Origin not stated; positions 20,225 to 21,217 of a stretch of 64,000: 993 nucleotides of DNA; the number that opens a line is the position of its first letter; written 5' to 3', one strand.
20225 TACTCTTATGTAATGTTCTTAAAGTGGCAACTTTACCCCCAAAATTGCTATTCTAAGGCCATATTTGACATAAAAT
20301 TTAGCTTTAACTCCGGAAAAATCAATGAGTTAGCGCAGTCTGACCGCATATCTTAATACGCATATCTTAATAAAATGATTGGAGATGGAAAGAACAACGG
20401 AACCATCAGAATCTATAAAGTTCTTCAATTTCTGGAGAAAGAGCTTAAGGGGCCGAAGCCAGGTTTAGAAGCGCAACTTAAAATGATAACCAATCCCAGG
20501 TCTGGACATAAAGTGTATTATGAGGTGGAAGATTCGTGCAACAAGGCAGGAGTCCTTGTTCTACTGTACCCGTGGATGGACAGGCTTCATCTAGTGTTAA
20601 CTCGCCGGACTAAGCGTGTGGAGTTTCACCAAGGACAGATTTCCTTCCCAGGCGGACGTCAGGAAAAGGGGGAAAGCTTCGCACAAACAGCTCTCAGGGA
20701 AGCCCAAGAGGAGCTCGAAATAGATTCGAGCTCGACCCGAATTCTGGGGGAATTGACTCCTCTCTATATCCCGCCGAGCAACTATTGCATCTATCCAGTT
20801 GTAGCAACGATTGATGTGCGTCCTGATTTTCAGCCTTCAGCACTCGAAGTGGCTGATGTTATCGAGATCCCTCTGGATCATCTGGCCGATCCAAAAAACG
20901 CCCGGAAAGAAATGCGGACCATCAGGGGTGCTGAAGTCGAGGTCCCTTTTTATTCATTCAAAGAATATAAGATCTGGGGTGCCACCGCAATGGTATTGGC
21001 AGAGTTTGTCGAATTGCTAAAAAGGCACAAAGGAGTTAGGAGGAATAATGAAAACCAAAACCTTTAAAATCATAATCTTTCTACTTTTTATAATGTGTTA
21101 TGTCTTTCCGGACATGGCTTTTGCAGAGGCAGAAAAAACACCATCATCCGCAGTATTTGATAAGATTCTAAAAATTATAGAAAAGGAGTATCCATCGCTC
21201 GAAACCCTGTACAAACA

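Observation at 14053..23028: Permuted repeat arrangement: [78-nt]-ECF operon-[552-bp] at one site versus a seamless [552-bp][78-nt] joint at the other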

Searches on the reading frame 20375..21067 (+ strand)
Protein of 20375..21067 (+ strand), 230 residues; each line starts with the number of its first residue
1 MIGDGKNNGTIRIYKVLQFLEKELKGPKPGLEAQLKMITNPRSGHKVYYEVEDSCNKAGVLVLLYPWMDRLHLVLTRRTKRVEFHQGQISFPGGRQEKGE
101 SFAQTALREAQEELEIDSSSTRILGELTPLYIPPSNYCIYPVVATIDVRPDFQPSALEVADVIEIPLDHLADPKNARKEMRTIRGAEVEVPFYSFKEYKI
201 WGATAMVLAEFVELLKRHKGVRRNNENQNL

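Call 10: search_protein_families(library=pfam, proteins=[window:20375-21067:+], max_evalue=0.01)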
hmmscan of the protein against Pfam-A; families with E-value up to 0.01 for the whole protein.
window:20375-21067:+ (230 aa): 1 family
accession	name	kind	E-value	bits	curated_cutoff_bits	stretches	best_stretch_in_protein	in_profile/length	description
PF00293.34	NUDIX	-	1.9e-12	47.7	21.1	1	59-178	5-125/134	NUDIX domain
